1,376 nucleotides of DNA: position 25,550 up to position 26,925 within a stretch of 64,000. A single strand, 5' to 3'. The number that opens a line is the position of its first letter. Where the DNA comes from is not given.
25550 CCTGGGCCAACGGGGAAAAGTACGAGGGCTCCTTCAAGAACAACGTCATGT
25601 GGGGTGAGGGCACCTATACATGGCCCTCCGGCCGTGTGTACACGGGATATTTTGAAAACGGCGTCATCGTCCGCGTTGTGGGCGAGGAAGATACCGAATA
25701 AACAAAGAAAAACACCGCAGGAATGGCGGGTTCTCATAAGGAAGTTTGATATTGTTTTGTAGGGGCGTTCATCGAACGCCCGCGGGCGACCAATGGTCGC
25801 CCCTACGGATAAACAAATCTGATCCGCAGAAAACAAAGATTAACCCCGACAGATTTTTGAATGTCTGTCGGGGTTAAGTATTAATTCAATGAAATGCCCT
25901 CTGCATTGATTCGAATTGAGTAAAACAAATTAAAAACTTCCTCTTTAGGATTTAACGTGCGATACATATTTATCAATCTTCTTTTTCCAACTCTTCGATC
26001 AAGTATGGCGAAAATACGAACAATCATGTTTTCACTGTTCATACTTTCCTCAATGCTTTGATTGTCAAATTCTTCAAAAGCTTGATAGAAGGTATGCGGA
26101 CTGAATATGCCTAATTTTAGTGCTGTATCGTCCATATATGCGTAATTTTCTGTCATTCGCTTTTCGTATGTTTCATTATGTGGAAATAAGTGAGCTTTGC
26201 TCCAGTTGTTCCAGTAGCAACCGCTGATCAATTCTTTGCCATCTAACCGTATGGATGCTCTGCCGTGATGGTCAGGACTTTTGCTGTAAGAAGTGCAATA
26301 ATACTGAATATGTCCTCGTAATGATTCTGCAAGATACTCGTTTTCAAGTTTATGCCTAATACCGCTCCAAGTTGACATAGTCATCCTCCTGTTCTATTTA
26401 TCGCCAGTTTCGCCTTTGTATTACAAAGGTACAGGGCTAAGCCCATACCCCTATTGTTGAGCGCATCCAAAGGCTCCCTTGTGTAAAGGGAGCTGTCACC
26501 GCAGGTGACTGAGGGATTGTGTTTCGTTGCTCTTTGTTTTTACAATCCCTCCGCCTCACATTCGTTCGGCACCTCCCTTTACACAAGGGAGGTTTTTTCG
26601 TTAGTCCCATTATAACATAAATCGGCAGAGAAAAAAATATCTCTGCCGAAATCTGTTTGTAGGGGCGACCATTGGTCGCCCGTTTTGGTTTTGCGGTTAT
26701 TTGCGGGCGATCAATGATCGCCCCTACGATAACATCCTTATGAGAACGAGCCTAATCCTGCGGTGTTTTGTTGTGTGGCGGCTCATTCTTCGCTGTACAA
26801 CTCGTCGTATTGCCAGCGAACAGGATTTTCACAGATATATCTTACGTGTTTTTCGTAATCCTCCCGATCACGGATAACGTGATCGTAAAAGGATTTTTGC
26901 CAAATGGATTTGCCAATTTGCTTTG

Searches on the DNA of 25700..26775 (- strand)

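Call 55: search_dna_similar(query=window:25700-26775:-, collection=plasmids, mode=distant, max_rows=20)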
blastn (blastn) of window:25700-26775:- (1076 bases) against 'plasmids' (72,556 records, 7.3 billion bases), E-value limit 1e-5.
Records with a match: 1; places in all: 1; records where one place covers at least 80% of the query: 0.
Best place of each record, by identity: 60-80% 1.
By first word of the organism name: Subdoligranulum 1.
By predicted mobility (MOB-suite, as given by PLSDB): non-mobilizable 1.
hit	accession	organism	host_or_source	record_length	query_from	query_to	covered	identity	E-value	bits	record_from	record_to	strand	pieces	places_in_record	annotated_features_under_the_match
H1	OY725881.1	Subdoligranulum variabile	-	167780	398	803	38%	66.8%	6e-23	116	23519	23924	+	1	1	record has no annotation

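Call 56: search_dna_similar(query=window:25700-26775:-, collection=phages, mode=distant, max_rows=20)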
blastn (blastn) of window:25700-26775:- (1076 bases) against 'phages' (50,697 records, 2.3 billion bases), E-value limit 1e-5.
Records with a match: 5; places in all: 5; records where one place covers at least 80% of the query: 0.
Best place of each record, by identity: 95-99% 1; 80-90% 2; 60-80% 2.
By first word of the organism name: Bacteriophage 5.
By host as written in the record: - 5.
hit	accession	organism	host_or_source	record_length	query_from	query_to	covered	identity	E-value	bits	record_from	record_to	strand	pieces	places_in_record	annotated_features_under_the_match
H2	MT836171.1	Bacteriophage sp.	human fecal samples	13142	398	811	38%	69.9%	6e-42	178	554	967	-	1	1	record has no annotation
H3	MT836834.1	Bacteriophage sp.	human fecal samples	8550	229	307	7%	78.5%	1e-7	64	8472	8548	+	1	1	record has no annotation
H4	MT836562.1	Bacteriophage sp.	human fecal samples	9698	257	305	5%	95.9%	2e-11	78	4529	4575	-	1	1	record has no annotation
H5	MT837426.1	Bacteriophage sp.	human fecal samples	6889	970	1018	5%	89.8%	3e-8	67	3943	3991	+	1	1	record has no annotation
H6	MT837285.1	Bacteriophage sp.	human fecal samples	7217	258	305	4%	89.6%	3e-7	63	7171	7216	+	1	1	record has no annotation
